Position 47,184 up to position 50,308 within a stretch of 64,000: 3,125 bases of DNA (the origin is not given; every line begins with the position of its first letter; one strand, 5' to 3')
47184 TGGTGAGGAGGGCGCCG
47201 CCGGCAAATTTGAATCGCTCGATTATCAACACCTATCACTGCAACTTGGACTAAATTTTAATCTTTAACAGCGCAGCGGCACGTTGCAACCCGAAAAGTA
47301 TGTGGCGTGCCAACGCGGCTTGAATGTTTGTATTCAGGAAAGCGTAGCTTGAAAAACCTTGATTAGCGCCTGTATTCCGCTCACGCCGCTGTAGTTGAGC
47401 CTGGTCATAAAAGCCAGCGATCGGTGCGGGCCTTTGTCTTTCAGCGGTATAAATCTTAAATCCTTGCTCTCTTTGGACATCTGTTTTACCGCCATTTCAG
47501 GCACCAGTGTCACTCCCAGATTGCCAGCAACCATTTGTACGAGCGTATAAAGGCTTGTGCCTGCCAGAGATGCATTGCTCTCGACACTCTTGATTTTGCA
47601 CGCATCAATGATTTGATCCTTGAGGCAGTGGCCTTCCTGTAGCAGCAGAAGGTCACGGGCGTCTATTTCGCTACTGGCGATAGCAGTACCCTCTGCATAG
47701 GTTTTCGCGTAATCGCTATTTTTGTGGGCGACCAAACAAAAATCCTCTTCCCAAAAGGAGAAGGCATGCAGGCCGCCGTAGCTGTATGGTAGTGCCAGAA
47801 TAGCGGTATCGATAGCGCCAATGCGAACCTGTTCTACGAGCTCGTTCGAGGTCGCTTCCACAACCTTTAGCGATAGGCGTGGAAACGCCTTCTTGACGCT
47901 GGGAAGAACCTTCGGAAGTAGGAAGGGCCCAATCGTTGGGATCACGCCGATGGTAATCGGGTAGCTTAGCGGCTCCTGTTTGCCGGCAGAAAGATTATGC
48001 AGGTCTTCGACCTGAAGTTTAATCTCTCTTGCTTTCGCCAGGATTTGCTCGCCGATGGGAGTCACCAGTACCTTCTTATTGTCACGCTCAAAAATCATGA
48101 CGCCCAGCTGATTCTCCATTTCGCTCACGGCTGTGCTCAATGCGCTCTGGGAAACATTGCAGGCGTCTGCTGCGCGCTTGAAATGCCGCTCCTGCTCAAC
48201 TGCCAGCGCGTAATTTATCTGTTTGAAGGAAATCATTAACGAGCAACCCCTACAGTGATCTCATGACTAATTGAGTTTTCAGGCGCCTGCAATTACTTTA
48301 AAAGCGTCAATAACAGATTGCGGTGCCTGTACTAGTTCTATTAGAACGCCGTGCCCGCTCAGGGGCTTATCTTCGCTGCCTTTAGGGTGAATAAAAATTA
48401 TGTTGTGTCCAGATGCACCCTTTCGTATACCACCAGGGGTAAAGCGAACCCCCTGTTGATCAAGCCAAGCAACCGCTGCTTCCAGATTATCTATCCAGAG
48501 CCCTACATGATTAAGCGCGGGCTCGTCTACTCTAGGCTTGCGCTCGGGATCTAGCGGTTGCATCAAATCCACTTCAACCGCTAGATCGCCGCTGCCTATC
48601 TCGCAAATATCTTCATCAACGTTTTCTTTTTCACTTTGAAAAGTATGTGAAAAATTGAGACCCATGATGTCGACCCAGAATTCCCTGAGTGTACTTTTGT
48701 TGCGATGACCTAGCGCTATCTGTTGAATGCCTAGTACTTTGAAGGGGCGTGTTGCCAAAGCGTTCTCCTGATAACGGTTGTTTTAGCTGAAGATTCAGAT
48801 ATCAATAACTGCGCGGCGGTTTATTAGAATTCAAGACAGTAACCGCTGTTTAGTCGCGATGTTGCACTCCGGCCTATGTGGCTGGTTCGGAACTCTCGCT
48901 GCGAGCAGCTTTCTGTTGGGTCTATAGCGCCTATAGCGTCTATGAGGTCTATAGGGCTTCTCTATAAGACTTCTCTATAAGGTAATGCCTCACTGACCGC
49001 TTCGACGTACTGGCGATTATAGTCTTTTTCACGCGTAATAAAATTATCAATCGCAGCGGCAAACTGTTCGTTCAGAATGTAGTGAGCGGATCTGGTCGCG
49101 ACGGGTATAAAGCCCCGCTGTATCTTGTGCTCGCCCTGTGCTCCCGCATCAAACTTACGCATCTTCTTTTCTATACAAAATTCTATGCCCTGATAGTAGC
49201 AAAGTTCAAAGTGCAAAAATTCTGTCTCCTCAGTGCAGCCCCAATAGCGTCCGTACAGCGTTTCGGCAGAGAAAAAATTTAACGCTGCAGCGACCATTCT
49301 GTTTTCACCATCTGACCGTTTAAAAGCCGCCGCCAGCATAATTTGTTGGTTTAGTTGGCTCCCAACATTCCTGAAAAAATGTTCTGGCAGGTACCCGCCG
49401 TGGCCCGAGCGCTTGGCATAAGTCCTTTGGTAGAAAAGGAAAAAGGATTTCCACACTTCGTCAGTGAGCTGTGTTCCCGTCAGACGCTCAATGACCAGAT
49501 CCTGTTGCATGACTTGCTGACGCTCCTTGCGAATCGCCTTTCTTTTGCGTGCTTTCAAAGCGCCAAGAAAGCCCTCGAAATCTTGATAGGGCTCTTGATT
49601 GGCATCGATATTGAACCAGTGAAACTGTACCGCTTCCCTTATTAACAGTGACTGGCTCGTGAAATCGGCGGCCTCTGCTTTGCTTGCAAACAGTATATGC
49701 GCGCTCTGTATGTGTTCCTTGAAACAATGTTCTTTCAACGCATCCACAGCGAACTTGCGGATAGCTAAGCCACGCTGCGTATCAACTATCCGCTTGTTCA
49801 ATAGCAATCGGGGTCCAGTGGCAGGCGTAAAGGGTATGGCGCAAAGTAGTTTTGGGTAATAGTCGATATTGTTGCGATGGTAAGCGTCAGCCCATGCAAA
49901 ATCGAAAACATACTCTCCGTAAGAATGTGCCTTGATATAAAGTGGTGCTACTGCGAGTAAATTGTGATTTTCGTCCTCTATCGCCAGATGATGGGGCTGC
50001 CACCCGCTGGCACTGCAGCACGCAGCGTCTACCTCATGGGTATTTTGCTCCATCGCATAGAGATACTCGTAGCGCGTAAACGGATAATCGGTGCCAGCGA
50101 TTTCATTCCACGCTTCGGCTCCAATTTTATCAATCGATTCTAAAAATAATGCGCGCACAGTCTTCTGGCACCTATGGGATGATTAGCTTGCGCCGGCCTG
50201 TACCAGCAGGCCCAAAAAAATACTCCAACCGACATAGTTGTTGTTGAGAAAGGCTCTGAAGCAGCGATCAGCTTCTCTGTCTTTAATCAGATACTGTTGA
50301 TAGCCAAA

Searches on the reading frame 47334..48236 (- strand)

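Call 42: search_protein_families(library=pfam, proteins=[window:47334-48236:-], max_evalue=0.00001)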
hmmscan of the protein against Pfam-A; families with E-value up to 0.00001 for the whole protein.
window:47334-48236:- (300 aa): 2 families
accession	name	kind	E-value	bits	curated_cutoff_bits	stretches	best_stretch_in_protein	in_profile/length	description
PF03466.25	LysR_substrate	-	9.1e-35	120.4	28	1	90-298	4-207/209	LysR substrate binding domain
PF00126.33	HTH_1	-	3e-16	59.5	26.6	1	5-63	2-60/60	Bacterial regulatory helix-turn-helix protein, lysR family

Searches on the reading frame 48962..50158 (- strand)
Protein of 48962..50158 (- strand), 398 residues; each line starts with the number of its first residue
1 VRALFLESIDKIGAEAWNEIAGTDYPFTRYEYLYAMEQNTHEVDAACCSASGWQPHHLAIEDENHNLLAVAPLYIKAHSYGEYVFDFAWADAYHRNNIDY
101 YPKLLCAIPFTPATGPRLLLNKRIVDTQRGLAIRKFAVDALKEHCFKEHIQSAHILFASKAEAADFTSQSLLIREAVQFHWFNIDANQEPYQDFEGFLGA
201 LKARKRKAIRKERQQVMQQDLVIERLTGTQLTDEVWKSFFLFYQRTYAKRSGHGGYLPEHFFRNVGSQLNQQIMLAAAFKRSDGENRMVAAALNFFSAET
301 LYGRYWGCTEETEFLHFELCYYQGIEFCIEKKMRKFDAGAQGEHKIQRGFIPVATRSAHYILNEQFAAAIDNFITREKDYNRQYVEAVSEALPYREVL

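Call 42: search_protein_families(library=pfam, proteins=[window:48962-50158:-], max_evalue=0.00001)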
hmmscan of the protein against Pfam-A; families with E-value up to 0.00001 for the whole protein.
window:48962-50158:- (398 aa): 2 families
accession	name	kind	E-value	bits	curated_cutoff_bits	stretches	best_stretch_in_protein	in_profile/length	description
PF04339.18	FemAB_like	-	1.8e-133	445.7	27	1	8-396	1-369/369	Peptidogalycan biosysnthesis/recognition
PF13480.13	Acetyltransf_6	-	4.7e-09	37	22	1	204-342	2-138/143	Acetyltransferase (GNAT) domain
